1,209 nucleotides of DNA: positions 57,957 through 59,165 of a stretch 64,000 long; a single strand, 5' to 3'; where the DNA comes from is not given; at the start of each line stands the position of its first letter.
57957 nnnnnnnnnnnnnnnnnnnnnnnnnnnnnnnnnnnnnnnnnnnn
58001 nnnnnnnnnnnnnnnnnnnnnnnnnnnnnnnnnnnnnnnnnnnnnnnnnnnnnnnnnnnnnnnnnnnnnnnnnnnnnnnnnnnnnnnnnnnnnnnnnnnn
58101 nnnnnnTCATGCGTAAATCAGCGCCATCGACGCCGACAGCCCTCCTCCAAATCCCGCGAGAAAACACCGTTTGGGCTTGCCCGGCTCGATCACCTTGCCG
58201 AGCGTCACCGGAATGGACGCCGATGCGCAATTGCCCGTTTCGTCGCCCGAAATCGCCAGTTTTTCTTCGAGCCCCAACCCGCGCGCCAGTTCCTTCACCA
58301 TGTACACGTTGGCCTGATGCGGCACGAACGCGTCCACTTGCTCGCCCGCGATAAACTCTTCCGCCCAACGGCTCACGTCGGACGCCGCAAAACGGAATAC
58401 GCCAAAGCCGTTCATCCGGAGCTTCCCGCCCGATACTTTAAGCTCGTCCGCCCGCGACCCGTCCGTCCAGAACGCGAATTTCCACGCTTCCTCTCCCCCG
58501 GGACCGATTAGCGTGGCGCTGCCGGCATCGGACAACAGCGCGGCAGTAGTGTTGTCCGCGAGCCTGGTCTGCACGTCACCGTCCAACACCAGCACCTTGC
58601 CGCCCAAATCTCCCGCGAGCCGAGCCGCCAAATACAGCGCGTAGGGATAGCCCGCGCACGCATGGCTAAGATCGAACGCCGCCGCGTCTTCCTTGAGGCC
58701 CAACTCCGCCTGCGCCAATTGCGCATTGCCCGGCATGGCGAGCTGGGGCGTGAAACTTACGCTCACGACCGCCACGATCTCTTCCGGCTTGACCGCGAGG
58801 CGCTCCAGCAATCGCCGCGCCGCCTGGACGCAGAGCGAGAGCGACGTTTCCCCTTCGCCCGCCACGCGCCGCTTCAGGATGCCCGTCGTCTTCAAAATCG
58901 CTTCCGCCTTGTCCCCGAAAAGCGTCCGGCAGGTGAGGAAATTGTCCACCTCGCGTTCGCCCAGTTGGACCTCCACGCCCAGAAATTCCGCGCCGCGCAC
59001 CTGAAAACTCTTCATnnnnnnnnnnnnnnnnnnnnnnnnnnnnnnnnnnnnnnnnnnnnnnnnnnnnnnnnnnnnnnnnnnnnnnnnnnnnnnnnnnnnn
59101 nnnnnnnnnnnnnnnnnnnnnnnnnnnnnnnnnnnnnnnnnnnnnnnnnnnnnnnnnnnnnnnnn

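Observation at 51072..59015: FkbH-like / ACP / KASIII-like / SDR cassette fused to glf, a truncated UGDH-like gene and three glycosyltransferases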

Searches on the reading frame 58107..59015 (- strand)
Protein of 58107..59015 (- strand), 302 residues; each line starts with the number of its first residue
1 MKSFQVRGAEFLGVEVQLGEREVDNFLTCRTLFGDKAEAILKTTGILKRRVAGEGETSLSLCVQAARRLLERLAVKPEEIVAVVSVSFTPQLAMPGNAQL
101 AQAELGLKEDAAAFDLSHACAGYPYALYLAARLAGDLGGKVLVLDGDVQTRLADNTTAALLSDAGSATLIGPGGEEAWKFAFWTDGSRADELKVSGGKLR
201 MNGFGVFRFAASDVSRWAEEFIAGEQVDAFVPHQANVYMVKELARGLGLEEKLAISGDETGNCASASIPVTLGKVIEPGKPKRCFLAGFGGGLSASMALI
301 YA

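Call 5: search_protein_families(library=pfam, proteins=[window:58107-59015:-], max_evalue=0.01)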
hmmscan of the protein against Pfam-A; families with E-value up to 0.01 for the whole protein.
window:58107-59015:- (302 aa): 3 families
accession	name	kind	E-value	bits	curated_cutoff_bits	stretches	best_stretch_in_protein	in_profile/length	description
PF08541.16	ACP_syn_III_C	-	1e-16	61.3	26.6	1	223-300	7-88/90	3-Oxoacyl-[acyl-carrier-protein (ACP)] synthase III C terminal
PF08545.16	ACP_syn_III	-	9.5e-09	35.5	24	1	114-181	1-75/80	3-Oxoacyl-[acyl-carrier-protein (ACP)] synthase III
PF00195.25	Chal_sti_synt_N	-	0.0068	16.3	27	0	44-171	85-222/225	Chalcone and stilbene synthases, N-terminal domain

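Call 6: search_protein_families(library=ncbifam, proteins=[window:58107-59015:-], max_evalue=0.01)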
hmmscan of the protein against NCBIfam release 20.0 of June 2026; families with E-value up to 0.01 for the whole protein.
window:58107-59015:- (302 aa): 13 families
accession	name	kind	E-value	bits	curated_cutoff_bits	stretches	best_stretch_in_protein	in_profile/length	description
NF006829.0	PRK09352.1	subfamily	5.6e-48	163.6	249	1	10-300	6-319/322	beta-ketoacyl-ACP synthase 3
TIGR00747.1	fabH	subfamily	6.4e-43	147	292.1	1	37-301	30-321/322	beta-ketoacyl-ACP synthase III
NF004623.0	PRK05963.1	equivalog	1.2e-30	107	437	2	6-197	3-198/328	beta-ketoacyl-ACP synthase III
NF009519.0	PRK12880.1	equivalog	1.3e-21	77.4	436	1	41-201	43-206/353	beta-ketoacyl-ACP synthase III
NF006720.0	PRK09258.1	equivalog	7e-21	74.9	285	2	38-163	41-167/338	3-oxoacyl-ACP synthase III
NF005541.0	PRK07204.1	equivalog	3e-20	72.9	402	2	38-171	33-170/329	beta-ketoacyl-ACP synthase III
NF003274.0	PRK04262.1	equivalog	2.2e-16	59.8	244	1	32-294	25-300/347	hydroxymethylglutaryl-CoA synthase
NF005308.0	PRK06840.1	equivalog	4.2e-10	39.2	315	1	38-197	33-201/339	3-oxoacyl-ACP synthase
TIGR00748.1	HMG_CoA_syn_Arc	equivalog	3.6e-09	36.3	353.35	1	32-123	24-115/345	hydroxymethylglutaryl-CoA synthase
NF005703.0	PRK07515.1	equivalog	7.9e-08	31.6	304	1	47-150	85-187/373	beta-ketoacyl-ACP synthase III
NF006030.0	PRK08170.1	equivalog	0.0024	16.7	593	1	46-149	22-124/434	acetyl-CoA C-acetyltransferase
NF005293.2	PRK06816.1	subfamily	0.0031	16.6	450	0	221-280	286-351/378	StlD/DarB family beta-ketosynthase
TIGR01835.1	HMG-CoA-S_prok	equivalog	0.0098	14.7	360.35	0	49-167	40-156/382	hydroxymethylglutaryl-CoA synthase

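Call 10: search_solved_structures(query=window:58107-59015:-, max_evalue=0.00001, show_alignments=1)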
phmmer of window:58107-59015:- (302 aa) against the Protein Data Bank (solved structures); distinct sequences matched with E-value up to 0.00001: 57.
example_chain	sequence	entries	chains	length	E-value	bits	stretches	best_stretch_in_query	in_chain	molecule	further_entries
6a9n_A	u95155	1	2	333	6.2e-31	111.3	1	9-294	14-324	3-oxoacyl-[acyl-carrier-protein] synthase 3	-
2ebd_A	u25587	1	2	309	1.3e-30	110.3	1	8-298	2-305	3-oxoacyl-[acyl-carrier-protein] synthase 3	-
1zow_A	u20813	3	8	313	1.8e-30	109.7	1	33-295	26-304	3-oxoacyl-[acyl-carrier-protein] synthase III | 3-oxoacyl-[acyl-carrier-protein] synthase 3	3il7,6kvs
3il6_A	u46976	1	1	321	6.1e-30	108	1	36-296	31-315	3-oxoacyl-[acyl-carrier-protein] synthase 3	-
3il5_A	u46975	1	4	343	6.9e-30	107.8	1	37-297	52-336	3-oxoacyl-[acyl-carrier-protein] synthase 3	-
4efi_A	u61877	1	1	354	7.3e-30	107.7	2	4-198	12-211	3-oxoacyl-(Acyl-carrier protein) synthase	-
4ryb_A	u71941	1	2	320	1.1e-29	107.2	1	38-298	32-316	3-oxoacyl-[acyl-carrier-protein] synthase 3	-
3il4_A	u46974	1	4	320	2.9e-29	105.8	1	37-296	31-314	3-oxoacyl-[acyl-carrier-protein] synthase 3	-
1mzj_A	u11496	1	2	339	9.4e-29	104.1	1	9-296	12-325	Beta-ketoacylsynthase III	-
1ub7_A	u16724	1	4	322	4.2e-28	102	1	36-299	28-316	3-oxoacyl-[acyl-carrier protein] synthase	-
8vd9_A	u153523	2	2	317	4.5e-28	101.9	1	11-295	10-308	Beta-ketoacyl-[acyl-carrier-protein] synthase III 1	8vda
3gwa_A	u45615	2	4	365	1.5e-27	100.2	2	23-200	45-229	3-oxoacyl-(Acyl-carrier-protein) synthase III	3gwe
4dfe_A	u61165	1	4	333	2.5e-27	99.4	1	38-297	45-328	3-oxoacyl-[acyl-carrier-protein] synthase 3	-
4ylt_A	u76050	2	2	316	7e-26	94.7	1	37-300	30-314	3-oxoacyl-[acyl-carrier-protein] synthase 3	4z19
2aj9_A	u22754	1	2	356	4.4e-25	92.1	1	7-297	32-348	3-oxoacyl-[acyl-carrier-protein] synthase III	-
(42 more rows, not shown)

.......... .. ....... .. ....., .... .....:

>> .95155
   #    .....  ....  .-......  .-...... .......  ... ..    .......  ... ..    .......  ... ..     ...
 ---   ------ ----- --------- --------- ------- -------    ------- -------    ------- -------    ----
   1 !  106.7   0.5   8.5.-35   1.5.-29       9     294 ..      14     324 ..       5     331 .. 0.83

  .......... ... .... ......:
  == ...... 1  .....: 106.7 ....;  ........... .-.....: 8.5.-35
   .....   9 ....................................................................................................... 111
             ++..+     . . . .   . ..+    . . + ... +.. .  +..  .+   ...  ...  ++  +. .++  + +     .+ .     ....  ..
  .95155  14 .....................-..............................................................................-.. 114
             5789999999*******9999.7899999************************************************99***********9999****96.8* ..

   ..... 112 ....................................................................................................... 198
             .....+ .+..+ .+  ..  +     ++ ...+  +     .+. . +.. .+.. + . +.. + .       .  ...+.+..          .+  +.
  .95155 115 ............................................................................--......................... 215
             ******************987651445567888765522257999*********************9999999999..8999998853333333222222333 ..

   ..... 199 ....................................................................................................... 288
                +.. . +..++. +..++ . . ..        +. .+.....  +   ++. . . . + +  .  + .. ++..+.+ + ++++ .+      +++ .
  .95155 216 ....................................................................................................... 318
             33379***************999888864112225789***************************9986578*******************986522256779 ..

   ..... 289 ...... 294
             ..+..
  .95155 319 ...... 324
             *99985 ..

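Call 57: find_homologous_proteins(query=window:58107-59015:-, max_evalue=1e-10)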
Query window:58107-59015:- (302 aa): 2089 proteins with E <= 1e-10 among 8000 candidates; the best 120 are listed.
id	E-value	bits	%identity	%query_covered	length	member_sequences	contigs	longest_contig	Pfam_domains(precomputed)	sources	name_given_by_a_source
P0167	7.0e-189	644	98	100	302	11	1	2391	PF08545.17,PF08541.17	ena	-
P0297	2.5e-143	495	75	100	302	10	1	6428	PF08545.17,PF08541.17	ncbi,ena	-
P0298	1.4e-132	460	74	100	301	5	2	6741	PF08545.17,PF08541.17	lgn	-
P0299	2.1e-127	443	69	100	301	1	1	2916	PF08545.17,PF08541.17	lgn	-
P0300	5.5e-108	379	59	100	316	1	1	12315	PF08545.17,PF08541.17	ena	-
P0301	5.4e-102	359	60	99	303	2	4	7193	PF08545.17,PF08541.17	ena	-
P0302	5.9e-102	359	62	99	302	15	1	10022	PF08545.17,PF08541.17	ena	-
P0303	1.1e-101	358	64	91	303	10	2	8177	PF08545.17,PF08541.17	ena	-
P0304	6.8e-100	352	60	99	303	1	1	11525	PF08545.17,PF08541.17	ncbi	-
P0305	2.7e-97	344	60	99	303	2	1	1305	PF08545.17,PF08541.17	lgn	-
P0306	2.4e-78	282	48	99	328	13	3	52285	PF08545.17,PF08541.17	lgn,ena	-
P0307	8.0e-77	277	48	99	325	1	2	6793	PF08545.17,PF08541.17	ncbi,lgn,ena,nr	ncbi:MAG: hypothetical protein IJ802_06495 [Kiritimatiellae bacterium]|nr:hypothetical protein [Kiri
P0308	1.6e-76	276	50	99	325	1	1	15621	PF08545.17,PF08541.17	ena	-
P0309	1.9e-76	275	49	100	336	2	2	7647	PF08545.17,PF08541.17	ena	-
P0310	5.2e-76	274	49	98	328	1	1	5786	PF08545.17,PF08541.17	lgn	-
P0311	2.9e-75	272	49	98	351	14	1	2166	PF08545.17,PF08541.17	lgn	-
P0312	5.3e-75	271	50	98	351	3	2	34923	PF08545.17,PF08541.17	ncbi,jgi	-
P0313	7.3e-75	270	47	91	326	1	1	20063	PF08545.17,PF08541.17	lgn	-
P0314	1.4e-74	269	48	91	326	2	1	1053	PF08545.17,PF08541.17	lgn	-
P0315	1.7e-74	269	46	98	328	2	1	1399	PF08545.17,PF08541.17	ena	-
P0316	1.8e-74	269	46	99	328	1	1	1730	PF08545.17,PF08541.17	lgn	-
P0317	4.2e-74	268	50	99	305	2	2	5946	PF08545.17,PF08541.17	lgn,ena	-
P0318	3.3e-73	265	50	99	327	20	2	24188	PF08545.17,PF08541.17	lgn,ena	-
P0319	6.4e-73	264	48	98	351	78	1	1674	PF08545.17,PF08541.17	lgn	-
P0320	6.7e-73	264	50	92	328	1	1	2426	PF08545.17,PF08541.17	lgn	-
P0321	8.6e-73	263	47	99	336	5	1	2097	PF08545.17,PF08541.17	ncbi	-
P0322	1.0e-72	263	48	93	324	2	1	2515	PF08545.17,PF00108.30,PF08541.17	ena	-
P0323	1.1e-72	263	48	99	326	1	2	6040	PF08545.17,PF08541.17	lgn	-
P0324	1.3e-72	263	47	91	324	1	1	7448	PF08545.17,PF08541.17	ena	-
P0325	2.7e-72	262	48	99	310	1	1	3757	PF08545.17,PF08541.17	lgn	-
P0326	3.5e-72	261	48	99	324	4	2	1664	PF08545.17,PF08541.17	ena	-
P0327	1.2e-71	260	48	99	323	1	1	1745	PF08545.17,PF08541.17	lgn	-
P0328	1.2e-71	260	48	98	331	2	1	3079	PF08545.17,PF08541.17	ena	-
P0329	1.8e-71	259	47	99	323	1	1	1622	PF08545.17,PF08541.17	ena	-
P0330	2.1e-71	259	48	99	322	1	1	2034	PF08545.17,PF08541.17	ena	-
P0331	2.7e-71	259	51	90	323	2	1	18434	PF08545.17,PF08541.17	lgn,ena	-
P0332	3.7e-71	258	49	99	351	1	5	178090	PF08545.17,PF08541.17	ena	-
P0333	5.5e-71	258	48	90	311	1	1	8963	PF08545.17,PF08541.17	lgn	-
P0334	5.6e-71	258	50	97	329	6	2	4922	PF08545.17,PF08541.17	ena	-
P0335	6.0e-71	257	47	93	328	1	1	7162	PF08545.17,PF00108.30,PF08541.17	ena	-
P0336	1.0e-70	257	49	99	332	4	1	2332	PF08545.17,PF08541.17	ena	-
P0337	1.5e-70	256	46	99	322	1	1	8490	PF08545.17,PF08541.17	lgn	-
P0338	1.6e-70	256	47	99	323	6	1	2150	PF08545.17,PF08541.17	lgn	-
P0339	1.8e-70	256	48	99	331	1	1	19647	PF08545.17,PF08541.17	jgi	-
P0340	2.0e-70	256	50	91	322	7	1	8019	PF08545.17,PF08541.17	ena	-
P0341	2.3e-70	255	46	91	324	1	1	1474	PF08545.17,PF08541.17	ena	-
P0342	2.4e-70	255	42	99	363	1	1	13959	PF08545.17,PF08541.17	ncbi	-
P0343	2.8e-70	255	50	91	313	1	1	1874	PF08545.17,PF08541.17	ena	-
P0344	3.6e-70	255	47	99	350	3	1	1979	PF08545.17,PF08541.17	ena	-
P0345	4.2e-70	255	45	99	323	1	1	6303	PF08545.17,PF08541.17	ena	-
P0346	4.2e-70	255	49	91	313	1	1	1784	PF08545.17,PF08541.17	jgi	-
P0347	5.2e-70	254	49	90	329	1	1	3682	PF08545.17,PF08541.17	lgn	-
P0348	9.3e-70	254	46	99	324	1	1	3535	PF08545.17,PF08541.17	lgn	-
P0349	1.8e-69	253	46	99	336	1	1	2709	PF08545.17,PF08541.17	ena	-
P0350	2.3e-69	252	46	98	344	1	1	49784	PF08545.17,PF08541.17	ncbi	ncbi:MAG: ketoacyl-ACP synthase III [Kiritimatiellia bacterium]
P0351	2.7e-69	252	46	99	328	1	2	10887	PF08545.17,PF08541.17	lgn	-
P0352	3.2e-69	252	45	99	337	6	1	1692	PF08545.17,PF08541.17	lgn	-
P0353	3.3e-69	252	47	99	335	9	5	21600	PF08545.17,PF08541.17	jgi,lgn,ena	-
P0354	4.3e-69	251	45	99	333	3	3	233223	PF08545.17,PF08541.17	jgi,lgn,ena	-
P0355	4.5e-69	251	44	99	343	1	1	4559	PF08545.17,PF08541.17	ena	-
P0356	1.2e-68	250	48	91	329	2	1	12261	PF08545.17,PF08541.17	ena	-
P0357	2.1e-68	249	51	87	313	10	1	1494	PF08545.17,PF08541.17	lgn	-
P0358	3.8e-68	248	44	99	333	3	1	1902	PF08545.17,PF08541.17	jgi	-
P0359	1.2e-67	247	48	90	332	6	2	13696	PF08545.17,PF08541.17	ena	-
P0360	2.1e-67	246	44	99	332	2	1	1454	PF08545.17,PF08541.17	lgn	-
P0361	2.3e-67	246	45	96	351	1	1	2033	PF08545.17,PF08541.17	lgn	-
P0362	2.6e-67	245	42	99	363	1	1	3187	PF08545.17,PF08541.17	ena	-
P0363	2.7e-67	245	47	99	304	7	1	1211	PF08545.17,PF08541.17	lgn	-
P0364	3.9e-67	245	40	99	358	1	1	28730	PF08545.17,PF08541.17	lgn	-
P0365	4.7e-67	245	42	99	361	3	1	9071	PF08545.17,PF08541.17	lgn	-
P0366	7.3e-67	244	42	99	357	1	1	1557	PF08545.17,PF08541.17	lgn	-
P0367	1.3e-66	243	41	99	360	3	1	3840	PF08545.17,PF08541.17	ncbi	-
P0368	1.4e-66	243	42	99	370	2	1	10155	PF08545.17,PF08541.17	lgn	-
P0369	1.4e-66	243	41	99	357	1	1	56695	PF08545.17,PF08541.17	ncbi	-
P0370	1.8e-66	243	44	99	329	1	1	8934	PF08545.17,PF08541.17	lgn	-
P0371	2.4e-66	242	42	100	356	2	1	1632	PF08545.17,PF08541.17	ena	-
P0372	2.5e-66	242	48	91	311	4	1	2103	PF08545.17,PF08541.17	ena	-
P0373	3.0e-66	242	42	99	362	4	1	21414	PF08545.17,PF08541.17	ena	-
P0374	3.6e-66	242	46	95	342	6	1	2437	PF08545.17,PF08541.17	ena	-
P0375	3.6e-66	242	51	86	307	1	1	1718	PF08545.17,PF08541.17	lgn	-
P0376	4.2e-66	242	42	99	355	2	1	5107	PF08545.17,PF08541.17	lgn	-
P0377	5.9e-66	241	49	87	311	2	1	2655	PF08545.17,PF08541.17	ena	-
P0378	7.3e-66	241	43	99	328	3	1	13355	PF08545.17,PF08541.17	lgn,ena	-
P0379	9.2e-66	240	41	99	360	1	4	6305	PF08545.17,PF08541.17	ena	-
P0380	1.1e-65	240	40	99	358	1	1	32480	PF08545.17,PF08541.17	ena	-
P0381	1.3e-65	240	41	99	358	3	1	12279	PF08545.17,PF08541.17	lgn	-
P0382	1.5e-65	240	42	99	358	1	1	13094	PF08545.17,PF08541.17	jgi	jgi:3-oxoacyl-[acyl-carrier-protein] synthase-3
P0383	1.6e-65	240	45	99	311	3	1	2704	PF08545.17,PF08541.17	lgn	-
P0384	1.7e-65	239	51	87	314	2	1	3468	PF08545.17,PF08541.17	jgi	-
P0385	2.8e-65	239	44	99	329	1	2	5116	PF08545.17,PF08541.17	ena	-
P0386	2.9e-65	239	47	99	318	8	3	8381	PF08545.17,PF08541.17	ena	-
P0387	3.2e-65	239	48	87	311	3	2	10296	PF08545.17,PF08541.17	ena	-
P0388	3.7e-65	238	46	91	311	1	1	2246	PF08545.17,PF08541.17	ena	-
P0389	3.9e-65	238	47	93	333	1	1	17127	PF08545.17,PF08541.17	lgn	-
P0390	3.9e-65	238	43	99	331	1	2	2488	PF08545.17,PF08541.17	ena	-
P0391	4.9e-65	238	48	91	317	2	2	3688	PF08545.17,PF08541.17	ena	-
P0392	5.1e-65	238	40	99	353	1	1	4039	PF08545.17,PF08541.17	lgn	-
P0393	6.4e-65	238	40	99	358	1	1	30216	PF08545.17,PF08541.17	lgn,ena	-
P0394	8.4e-65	237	49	87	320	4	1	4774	PF08545.17,PF08541.17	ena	-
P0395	9.2e-65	237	50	87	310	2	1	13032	PF08545.17,PF08541.17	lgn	-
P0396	1.0e-64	237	49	86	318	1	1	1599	PF08545.17,PF08541.17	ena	-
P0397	1.2e-64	237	41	99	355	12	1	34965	PF08545.17,PF08541.17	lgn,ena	-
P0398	1.4e-64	237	45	98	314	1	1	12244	PF08545.17,PF08541.17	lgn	-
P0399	1.4e-64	237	41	99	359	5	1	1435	PF08545.17,PF08541.17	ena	-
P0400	1.5e-64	236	48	91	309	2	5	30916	PF08545.17,PF08541.17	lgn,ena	-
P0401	1.7e-64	236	41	99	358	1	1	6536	PF08545.17,PF08541.17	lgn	-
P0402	1.7e-64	236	48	91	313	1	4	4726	PF08545.17,PF08541.17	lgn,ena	-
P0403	2.3e-64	236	45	99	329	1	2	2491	PF08545.17,PF08541.17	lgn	-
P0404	3.2e-64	235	39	99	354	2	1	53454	PF08545.17,PF08541.17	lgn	-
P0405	4.2e-64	235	40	99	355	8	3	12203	PF08545.17,PF08541.17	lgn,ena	-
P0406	4.2e-64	235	49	87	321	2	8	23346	PF08545.17,PF08541.17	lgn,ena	-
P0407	6.3e-64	234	47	87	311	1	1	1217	PF08545.17,PF08541.17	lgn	-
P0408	6.4e-64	234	45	98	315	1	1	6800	PF08545.17,PF08541.17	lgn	-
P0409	7.0e-64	234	41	99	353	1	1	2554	PF08545.17,PF08541.17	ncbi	-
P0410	7.2e-64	234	47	87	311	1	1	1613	PF08545.17,PF08541.17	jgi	-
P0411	7.3e-64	234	42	99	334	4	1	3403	PF08545.17,PF08541.17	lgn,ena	-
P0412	8.3e-64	234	49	87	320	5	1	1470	PF08545.17,PF08541.17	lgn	-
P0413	1.0e-63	234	41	99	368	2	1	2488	PF08545.17,PF08541.17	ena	-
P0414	1.2e-63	233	39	99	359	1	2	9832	PF08545.17,PF08541.17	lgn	-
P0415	1.8e-63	233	45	91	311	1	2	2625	PF08545.17,PF08541.17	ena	-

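Call 58: find_encoding_contigs(protein=P0332, flank=7000, max_places=1)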
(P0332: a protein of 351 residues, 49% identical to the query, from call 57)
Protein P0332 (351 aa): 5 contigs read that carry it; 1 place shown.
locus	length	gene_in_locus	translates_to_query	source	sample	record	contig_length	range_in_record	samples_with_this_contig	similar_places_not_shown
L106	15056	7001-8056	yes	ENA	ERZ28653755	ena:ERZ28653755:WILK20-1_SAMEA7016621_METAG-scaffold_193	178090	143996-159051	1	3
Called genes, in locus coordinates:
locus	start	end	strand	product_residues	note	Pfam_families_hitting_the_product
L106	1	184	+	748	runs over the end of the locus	-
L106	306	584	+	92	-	PF00886:Ribosomal_S16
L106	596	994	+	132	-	PF01245:Ribosomal_L19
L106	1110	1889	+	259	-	PF00696:AA_kinase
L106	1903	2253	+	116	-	PF10825:DUF2752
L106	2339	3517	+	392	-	PF05697:Trigger_N, PF00254:FKBP_C (weak), PF05698:Trigger_C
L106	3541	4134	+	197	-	PF00574:CLP_protease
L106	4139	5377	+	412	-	PF06689:zf-C4_ClpX, PF00493:MCM (weak), PF00158:Sigma54_activat (faint), PF01078:Mg_chelatase (faint), PF07724:AAA_2, PF00004:AAA, PF07728:AAA_5 (faint), PF10431:ClpB_D2-small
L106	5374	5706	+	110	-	PF02261:Asp_decarbox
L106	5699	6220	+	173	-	-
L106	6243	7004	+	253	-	PF02673:BacA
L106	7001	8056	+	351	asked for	PF08545:ACP_syn_III, PF08541:ACP_syn_III_C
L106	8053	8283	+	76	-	PF00550:PP-binding (weak)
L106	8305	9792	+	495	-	-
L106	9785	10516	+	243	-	PF00106:adh_short, PF08659:KR, PF13561:adh_short_C2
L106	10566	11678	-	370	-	PF01636:APH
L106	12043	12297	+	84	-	-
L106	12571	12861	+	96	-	PF01909:NTP_transf_2, PF18765:Polbeta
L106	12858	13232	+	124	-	PF01934:HepT-like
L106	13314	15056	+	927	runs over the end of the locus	-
